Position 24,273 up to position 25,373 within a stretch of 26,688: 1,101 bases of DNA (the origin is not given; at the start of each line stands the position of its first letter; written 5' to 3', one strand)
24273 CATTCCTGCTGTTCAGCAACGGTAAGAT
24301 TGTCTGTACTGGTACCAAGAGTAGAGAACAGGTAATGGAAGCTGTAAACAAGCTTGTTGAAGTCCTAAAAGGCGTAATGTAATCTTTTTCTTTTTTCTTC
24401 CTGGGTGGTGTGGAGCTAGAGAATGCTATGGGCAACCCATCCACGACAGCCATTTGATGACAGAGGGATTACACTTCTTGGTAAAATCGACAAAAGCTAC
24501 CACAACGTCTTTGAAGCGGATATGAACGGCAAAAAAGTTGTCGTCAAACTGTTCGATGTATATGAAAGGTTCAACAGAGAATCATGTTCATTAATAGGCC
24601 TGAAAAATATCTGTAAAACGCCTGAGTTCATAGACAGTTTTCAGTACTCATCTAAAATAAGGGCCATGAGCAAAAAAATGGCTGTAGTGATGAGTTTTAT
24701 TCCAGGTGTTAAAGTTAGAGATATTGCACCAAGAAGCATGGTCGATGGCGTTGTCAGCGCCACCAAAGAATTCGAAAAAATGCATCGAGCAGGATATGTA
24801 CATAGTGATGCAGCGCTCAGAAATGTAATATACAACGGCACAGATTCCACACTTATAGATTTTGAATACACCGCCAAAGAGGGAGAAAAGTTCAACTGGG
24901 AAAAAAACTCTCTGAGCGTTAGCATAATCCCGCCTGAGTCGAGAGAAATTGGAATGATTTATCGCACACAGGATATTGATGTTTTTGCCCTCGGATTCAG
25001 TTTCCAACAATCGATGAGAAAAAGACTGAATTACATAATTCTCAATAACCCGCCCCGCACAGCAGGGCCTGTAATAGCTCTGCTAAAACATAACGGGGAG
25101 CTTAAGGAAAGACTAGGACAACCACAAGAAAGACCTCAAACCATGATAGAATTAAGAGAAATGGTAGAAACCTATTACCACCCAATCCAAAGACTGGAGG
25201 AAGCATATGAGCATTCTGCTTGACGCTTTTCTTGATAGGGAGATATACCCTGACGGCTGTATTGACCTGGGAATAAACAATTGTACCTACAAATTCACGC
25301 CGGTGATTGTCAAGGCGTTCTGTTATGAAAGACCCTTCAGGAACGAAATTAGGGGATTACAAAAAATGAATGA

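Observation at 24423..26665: Three tandem, overlapping minimal eukaryotic-like kinases with a tyrosine-kinase-like catalytic loop (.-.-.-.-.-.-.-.)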

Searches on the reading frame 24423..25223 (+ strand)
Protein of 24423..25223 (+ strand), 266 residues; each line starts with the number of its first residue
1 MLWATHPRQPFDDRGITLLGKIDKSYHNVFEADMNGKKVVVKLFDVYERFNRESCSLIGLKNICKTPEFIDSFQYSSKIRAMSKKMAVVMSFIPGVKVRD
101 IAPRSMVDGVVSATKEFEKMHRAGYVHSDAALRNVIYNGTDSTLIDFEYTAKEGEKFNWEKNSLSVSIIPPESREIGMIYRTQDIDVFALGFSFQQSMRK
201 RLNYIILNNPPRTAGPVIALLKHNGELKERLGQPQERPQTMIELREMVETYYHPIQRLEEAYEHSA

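Call 3: search_protein_families(library=pfam, proteins=[window:24423-25223:+], max_evalue=1)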
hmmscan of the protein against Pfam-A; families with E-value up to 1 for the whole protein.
window:24423-25223:+ (266 aa): 6 families
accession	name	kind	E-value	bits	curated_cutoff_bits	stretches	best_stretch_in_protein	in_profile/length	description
PF19250.5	DUF5898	-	4.8e-05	23.7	28.9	1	32-135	14-106/109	Family of unknown function (DUF5898)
PF01163.29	RIO1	-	0.0029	17.7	22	1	84-147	79-148/187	RIO domain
PF03109.22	ABC1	-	0.024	14.2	22.9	1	81-169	138-233/244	ABC1 atypical kinase-like domain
PF06293.20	Kdo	-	0.069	13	21.3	1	117-163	131-182/207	Lipopolysaccharide kinase (Kdo/WaaP) family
PF01938.26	TRAM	-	0.091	13.1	21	1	18-50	21-55/61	TRAM domain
PF17667.7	Pkinase_fungal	-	0.17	11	24.1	1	104-155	286-344/387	Fungal protein kinase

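Call 4: search_protein_families(library=ncbifam, proteins=[window:24423-25223:+], max_evalue=1)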
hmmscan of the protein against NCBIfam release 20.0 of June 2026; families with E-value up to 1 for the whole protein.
window:24423-25223:+ (266 aa): 13 families
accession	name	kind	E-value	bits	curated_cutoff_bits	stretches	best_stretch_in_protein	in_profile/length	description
TIGR03724.2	arch_bud32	equivalog_domain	1.8e-08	34.1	125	1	84-149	66-130/193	KEOPS complex kinase/ATPase Bud32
NF007174.0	PRK09605.1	equivalog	4.6e-06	25.4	447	1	84-151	409-474/535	bifunctional N(6)-L-threonylcarbamoyladenine synthase/serine/threonine protein kinase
NF011463.0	PRK14879.1-4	equivalog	7.4e-06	25.5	188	1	87-148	94-158/237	Kae1-associated kinase Bud32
NF038150.1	lanthi_synth_IV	equivalog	1.4e-05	23.6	650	1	117-192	311-384/851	class IV lanthionine synthetase LanL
NF011462.0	PRK14879.1-3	equivalog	2e-05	24.4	174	1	85-149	66-127/192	Kae1-associated kinase Bud32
NF011464.0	PRK14879.1-7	equivalog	0.0002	21.2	246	1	83-149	78-148/221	Kae1-associated kinase Bud32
NF002475.0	PRK01723.1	equivalog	0.00033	19.8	142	1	115-164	154-204/241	3-deoxy-D-manno-octulosonic acid kinase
NF006620.0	PRK09188.1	equivalog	0.00041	19.5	490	1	83-148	90-157/365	serine/threonine protein kinase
NF011460.0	PRK14879.1-1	equivalog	0.00042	19.5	199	1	84-152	84-159/232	Kae1-associated kinase Bud32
NF038151.1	lanthi_synth_III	equivalog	0.00048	18.6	575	1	114-156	346-389/833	class III lanthionine synthetase LanKC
NF011461.0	PRK14879.1-2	equivalog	0.0048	16.7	372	1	84-150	76-146/225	Kae1-associated kinase Bud32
NF008910.0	PRK12274.1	equivalog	0.013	15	372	1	86-159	74-149/219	serine/threonine protein kinase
NF045979.1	ComEC_MAG0480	equivalog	0.11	11.3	150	1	8-90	90-172/461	MAG0480 family ComEC-like protein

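Call 16: search_solved_structures(query=A1, max_evalue=1, show_alignments=3)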
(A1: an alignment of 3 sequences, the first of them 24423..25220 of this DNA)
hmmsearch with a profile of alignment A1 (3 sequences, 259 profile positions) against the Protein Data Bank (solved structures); distinct sequences matched with E-value up to 1: 454 (the best 60 are shown).
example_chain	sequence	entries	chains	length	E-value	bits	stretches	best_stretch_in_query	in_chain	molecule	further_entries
6i2p_A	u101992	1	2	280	4.9e-08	35.8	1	47-196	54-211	Serine/threonine-protein kinase PknB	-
6b2p_A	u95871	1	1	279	4.9e-08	35.8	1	47-196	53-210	Serine/threonine-protein kinase PknB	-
5u94_A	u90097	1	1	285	5.1e-08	35.7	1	47-196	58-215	Serine/threonine-protein kinase PknB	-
1o6y_A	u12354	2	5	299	6e-08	35.5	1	47-196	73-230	SERINE/THREONINE-PROTEIN KINASE PKNB | Probable serine/threonine-protein kinase pknB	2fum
3ori_A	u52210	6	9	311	6.3e-08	35.4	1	47-196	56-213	Serine/threonine protein kinase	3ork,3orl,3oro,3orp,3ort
1mru_A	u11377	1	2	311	6.4e-08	35.4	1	47-196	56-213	Probable serine/threonine-protein kinase pknB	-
3f69_A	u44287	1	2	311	6.8e-08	35.3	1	47-196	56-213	Serine/threonine-protein kinase pknB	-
3f61_A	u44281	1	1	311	7.4e-08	35.2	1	47-196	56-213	Serine/threonine-protein kinase pknB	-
3orm_A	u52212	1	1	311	1.2e-07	34.5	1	47-196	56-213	Serine/threonine protein kinase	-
5hnv_A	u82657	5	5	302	7.2e-07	31.9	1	117-248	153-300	PpkA N terminal | PpkA-294 | PpkA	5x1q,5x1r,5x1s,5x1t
5xvf_A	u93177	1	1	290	5.7e-06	29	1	84-196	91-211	Serine/threonine-protein kinase PAK 4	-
2bva_A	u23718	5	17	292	5.8e-06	29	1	84-196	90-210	P21-ACTIVATED KINASE 4 | Serine/threonine-protein kinase PAK 4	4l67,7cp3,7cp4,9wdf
5xva_A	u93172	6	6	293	5.8e-06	29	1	84-196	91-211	Serine/threonine-protein kinase PAK 4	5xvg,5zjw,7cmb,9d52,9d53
4o0v_A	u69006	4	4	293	5.8e-06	29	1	84-196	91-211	Serine/threonine-protein kinase PAK 4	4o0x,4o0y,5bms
2x4z_A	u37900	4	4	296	6e-06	28.9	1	84-196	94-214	SERINE/THREONINE-PROTEIN KINASE PAK 4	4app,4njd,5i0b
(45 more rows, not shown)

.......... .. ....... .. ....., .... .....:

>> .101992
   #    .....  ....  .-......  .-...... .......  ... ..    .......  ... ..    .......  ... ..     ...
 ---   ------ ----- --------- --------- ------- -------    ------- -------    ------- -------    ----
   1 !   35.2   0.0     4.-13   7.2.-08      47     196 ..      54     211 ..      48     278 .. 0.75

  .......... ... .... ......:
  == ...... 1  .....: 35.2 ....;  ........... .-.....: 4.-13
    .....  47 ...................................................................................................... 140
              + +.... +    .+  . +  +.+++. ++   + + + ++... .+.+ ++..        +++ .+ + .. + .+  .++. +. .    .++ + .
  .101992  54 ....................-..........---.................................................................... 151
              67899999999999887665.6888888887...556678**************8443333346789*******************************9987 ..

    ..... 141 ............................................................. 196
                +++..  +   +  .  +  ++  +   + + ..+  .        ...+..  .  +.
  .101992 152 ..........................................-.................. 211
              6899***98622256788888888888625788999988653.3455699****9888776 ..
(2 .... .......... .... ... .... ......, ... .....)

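Call 19: list_cluster_members(proteins=[P0001, window:24423-25220:+, window:25207-25920:+, window:23807-24379:+])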
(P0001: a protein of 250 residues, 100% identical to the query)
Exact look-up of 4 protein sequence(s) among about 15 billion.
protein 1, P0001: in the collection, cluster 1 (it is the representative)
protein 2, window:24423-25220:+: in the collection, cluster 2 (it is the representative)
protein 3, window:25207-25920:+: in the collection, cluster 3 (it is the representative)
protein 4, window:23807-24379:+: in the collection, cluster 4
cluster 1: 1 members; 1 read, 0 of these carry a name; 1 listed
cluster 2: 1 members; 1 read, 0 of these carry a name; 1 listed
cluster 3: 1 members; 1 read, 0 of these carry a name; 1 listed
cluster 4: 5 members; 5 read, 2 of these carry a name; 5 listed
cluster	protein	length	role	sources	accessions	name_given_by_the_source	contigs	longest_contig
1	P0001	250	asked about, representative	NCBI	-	-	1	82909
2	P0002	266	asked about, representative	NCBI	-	-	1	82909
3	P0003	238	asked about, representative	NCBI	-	-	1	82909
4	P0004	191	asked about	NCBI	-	-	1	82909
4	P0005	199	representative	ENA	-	-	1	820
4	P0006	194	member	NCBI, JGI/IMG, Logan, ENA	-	transcription initiation factor TFIID TATA-box-binding protein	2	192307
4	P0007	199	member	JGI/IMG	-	transcription initiation factor TFIID TATA-box-binding protein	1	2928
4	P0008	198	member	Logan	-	-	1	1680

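Call 22: find_related_loci(query=A1, collection=genome_contigs, flank=10000)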
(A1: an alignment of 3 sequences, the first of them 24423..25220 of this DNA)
Query A1 (266 aa) in genome_contigs; peptide patterns used: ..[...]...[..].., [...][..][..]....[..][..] (x = any residue, [..] = any of these).
77 stretches matched a pattern, but none encodes a relative of the query by tblastn (E <= 1e-3).

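Call 27: predict_structure(alignment_id=A1)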
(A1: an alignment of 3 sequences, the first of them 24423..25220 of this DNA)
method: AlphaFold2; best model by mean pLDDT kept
length: 266 residues; sequences in the alignment: 3
mean_pLDDT: 55.2   pTM: 0.42
mean pLDDT of the five models: 55.2, 53.7, 48.1, 46.3, 45.0
residues with pLDDT >= 90: 0; 70-90: 43; 50-70: 143; < 50: 80
segments of 3 or more residues with pLDDT < 50: 1-5, 23-26, 80-82, 96-153, 162-164
pLDDT, mean of each block of 10 residues (from residue 1): 52 82 55 82 68 57 59 69 68 50 31 37 31 29 27 51 55 64 56 60 65 53 59 54 57 64 55
secondary structure, 60 per line:
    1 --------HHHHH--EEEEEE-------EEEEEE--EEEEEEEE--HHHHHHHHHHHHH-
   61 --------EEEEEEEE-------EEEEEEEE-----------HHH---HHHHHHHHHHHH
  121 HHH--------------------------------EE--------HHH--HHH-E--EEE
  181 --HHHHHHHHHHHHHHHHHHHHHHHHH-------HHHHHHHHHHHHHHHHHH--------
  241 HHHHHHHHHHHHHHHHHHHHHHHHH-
elements in order: H9-13 E16-21 E29-34 E37-44 H47-59 E69-76 E84-91 H109-123 E178-180 H183-207 H215-232 H241-265

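Call 28: search_protein_representatives(alignment_id=A1)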
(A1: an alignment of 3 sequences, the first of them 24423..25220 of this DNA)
Query: 3 sequences, 259 profile positions. Proteins with E-value up to 0.001 (for the whole library): 1372; up to 1e-10: 22; up to 1e-30: 3. The best 150 are listed.
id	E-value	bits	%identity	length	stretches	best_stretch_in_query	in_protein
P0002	1.1e-129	447.7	-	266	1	1-259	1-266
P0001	4.4e-118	409.6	-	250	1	2-250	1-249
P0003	4.1e-108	376.9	-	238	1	4-259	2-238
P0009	7.0e-21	91.0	-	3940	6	36-206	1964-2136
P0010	3.6e-17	78.8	-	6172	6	65-196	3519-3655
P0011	2.1e-16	76.4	-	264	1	29-250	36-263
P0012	3.4e-15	72.4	-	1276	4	26-217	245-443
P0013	8.0e-15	71.2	-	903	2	85-244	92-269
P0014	1.8e-14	70.0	-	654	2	86-245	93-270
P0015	2.0e-14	69.8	-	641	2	8-239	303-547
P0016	2.9e-14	69.3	-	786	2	49-247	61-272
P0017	2.8e-13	66.1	-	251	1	7-197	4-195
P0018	1.6e-12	63.7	-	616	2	102-244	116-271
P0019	3.0e-12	62.7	-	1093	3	22-229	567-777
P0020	4.3e-12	62.2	-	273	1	27-197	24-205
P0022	8.9e-12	61.2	-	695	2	117-180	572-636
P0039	1.8e-09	53.6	-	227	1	13-180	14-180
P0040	2.4e-09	53.2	-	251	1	40-194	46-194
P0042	4.5e-09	52.3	-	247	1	23-159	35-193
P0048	1.2e-08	50.9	-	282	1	86-218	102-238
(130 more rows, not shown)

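Call 32: find_encoding_contigs(protein=P0011, flank=8000, max_places=4)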
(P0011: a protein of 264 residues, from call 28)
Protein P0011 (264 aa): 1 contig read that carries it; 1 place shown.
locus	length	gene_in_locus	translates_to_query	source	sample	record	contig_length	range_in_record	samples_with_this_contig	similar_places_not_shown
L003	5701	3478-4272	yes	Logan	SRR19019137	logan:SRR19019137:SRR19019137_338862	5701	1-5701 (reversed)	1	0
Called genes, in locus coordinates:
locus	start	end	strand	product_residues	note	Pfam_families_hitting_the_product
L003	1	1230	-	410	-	?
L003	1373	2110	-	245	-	PF01978:TrmB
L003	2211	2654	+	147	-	-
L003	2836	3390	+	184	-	PF00352:TBP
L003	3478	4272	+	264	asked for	PF01636:APH (faint)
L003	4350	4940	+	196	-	-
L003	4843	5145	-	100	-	-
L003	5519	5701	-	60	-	?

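Call 33: find_encoding_contigs(protein=P0048, flank=8000, max_places=4)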
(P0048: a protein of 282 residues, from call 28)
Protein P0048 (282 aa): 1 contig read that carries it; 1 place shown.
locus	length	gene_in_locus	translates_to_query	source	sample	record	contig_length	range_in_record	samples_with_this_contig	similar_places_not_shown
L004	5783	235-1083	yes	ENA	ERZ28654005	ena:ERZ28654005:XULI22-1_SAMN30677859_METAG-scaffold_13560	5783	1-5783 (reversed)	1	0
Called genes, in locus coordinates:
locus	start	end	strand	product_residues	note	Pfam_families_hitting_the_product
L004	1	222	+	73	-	?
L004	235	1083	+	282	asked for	PF00069:Pkinase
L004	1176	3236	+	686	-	PF17207:MCM_OB, PF00493:MCM, PF07728:AAA_5 (weak), PF01078:Mg_chelatase (weak), PF17855:MCM_lid, PF21120:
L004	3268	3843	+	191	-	PF01336:tRNA_anti-codon (faint)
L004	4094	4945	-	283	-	PF01944:SpoIIM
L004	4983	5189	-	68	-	-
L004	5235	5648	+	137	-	PF01873:eIF-5_eIF-2B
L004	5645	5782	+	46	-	?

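Call 34: find_encoding_contigs(protein=P0040, flank=8000, max_places=4)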
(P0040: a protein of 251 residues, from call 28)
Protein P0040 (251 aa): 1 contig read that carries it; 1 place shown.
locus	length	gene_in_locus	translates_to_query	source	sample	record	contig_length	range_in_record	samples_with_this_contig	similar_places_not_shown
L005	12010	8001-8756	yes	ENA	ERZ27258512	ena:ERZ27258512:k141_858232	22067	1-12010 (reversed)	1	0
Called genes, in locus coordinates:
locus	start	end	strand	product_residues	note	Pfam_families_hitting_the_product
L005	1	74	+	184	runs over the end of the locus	-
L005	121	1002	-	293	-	PF01479:S4, PF00849:PseudoU_synth_2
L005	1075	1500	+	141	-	PF08570:DUF1761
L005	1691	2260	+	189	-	-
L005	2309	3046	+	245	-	PF00092:VWA, PF13519:VWA_2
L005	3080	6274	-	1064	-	-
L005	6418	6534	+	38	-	-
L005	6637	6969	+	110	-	-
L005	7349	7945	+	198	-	PF00352:TBP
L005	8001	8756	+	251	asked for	PF00069:Pkinase (weak), PF07714:PK_Tyr_Ser-Thr, PF01636:APH (weak)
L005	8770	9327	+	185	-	PF04229:GrpB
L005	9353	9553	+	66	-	-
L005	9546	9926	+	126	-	PF01850:PIN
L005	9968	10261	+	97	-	PF00050:Kazal_1 (weak)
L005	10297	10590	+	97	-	-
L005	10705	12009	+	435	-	?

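Call 38: find_homologous_proteins(query=A2, max_evalue=0.001)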
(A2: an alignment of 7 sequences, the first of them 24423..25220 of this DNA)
Query A2 (7 sequences) (266 aa, profile of the alignment): 3 proteins with E <= 0.001 among 2673 candidates.
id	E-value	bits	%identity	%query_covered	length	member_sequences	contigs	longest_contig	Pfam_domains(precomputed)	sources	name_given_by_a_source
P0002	2.5e-93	330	100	100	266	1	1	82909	-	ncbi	-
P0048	2.0e-76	275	22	46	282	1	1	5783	PF00069.32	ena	-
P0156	1.6e-4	39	29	12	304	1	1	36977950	PF07714.24,PF00069.32,PF14531.13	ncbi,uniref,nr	ncbi:serine/threonine-protein kinase pim-2 [Melanotaenia boesemani]|uniref:serine/threonine-protein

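Call 47: find_encoding_contigs(protein=P0017, flank=6000, max_places=3)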
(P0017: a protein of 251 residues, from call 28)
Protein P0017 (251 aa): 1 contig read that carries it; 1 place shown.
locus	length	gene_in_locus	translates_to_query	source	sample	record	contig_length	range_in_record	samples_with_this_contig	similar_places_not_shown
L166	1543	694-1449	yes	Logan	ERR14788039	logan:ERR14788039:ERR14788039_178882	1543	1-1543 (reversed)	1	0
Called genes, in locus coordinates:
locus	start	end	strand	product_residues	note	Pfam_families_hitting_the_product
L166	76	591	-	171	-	-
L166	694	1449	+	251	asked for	PF00069:Pkinase, PF07714:PK_Tyr_Ser-Thr (weak)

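Call 64: search_protein_families(library=padloc, proteins=[window:24423-25220:+, P0011, P0040, P0048], max_evalue=0.01)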
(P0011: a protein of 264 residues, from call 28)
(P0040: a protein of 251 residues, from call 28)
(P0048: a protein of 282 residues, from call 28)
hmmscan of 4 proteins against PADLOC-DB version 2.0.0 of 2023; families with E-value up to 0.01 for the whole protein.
window:24423-25220:+ (266 aa): 2 families
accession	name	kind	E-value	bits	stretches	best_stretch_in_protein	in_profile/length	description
PDLC04138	mad6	-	1.6e-06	25.3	1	19-204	366-552/659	mads_6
PDLC04044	PD-T4-6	-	0.0041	14.3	0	42-163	76-198/372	-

P0011 (264 aa): 6 families
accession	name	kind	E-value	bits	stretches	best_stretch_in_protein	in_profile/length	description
PDLC04044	PD-T4-6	-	1.8e-06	25.3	1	57-153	84-176/372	-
PDLC04138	mad6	-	3.9e-05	20.7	1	45-150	78-185/659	mads_6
PDLC04059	PD-T4-6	-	0.00019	18.6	1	58-153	54-145/433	-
PDLC03920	MkoA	-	0.00031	17.2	1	33-213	36-222/1112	-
PDLC04042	PD-T4-6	-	0.0024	15.6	1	57-150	56-141/292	-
PDLC03921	MkoA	-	0.0092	11.6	1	93-152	565-621/1607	-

P0040 (251 aa): 29 families (the best 25 are shown)
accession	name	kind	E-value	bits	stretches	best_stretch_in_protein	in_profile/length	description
PDLC04044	PD-T4-6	-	1.7e-11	41.8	1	58-152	86-188/372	-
PDLC04042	PD-T4-6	-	2.5e-11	41.7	1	58-147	58-153/292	-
PDLC04138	mad6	-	1.5e-10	38.6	1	48-147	91-197/659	mads_6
PDLC04059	PD-T4-6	-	2.9e-10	37.8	1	58-147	55-155/433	-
PDLC03920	MkoA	-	1e-09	35.3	1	110-248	129-282/1112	-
PDLC04053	PD-T4-6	-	1.2e-09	36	1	58-152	58-160/311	-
PDLC04058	PD-T4-6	-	2.1e-09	35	1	57-147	58-160/460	-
PDLC04047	PD-T4-6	-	4.9e-09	33.7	1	58-147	60-155/327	-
PDLC03921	MkoA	-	6.2e-09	32.1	1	58-223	540-713/1607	-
PDLC04056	PD-T4-6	-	1.3e-08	32.4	1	59-148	53-151/415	-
PDLC04045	PD-T4-6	-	5.3e-08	30.2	1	46-149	75-186/350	-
PDLC04060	PD-T4-6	-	6.8e-08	29.8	1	58-148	57-153/486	-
PDLC04043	PD-T4-6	-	6.7e-07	26.7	1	73-149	79-161/452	-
PDLC04062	PD-T4-6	-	1.2e-06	25.9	1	57-148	85-183/450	-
PDLC04054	PD-T4-6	-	1.3e-06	26.1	1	59-149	60-157/347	-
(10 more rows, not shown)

P0048 (282 aa): 19 families
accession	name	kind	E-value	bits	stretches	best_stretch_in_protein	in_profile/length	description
PDLC04044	PD-T4-6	-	2.7e-12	44.5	1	56-214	69-232/372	-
PDLC03920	MkoA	-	3e-09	33.7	1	41-175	32-181/1112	-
PDLC04138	mad6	-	1.5e-08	32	1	68-277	394-611/659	mads_6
PDLC04042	PD-T4-6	-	2.6e-07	28.6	1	68-172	53-162/292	-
PDLC04047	PD-T4-6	-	3.1e-06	24.5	1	72-206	59-197/327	-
PDLC04051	PD-T4-6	-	6.5e-06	23.3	1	65-215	69-235/476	-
PDLC04053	PD-T4-6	-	1.8e-05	22.3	1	85-172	68-164/311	-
PDLC04045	PD-T4-6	-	2.5e-05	21.4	1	64-164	78-185/350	-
PDLC04056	PD-T4-6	-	4.9e-05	20.6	1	90-170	71-157/415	-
PDLC04062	PD-T4-6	-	5e-05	20.5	1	62-207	76-224/450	-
PDLC04060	PD-T4-6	-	0.00012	19.1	1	84-171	66-160/486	-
PDLC04054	PD-T4-6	-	0.00018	19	1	85-175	69-169/347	-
PDLC03921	MkoA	-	0.00038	16.2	1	86-172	551-642/1607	-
PDLC04063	PD-T4-6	-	0.00061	16.7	1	101-174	93-176/564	-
PDLC04059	PD-T4-6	-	0.00085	16.5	1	99-167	83-159/433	-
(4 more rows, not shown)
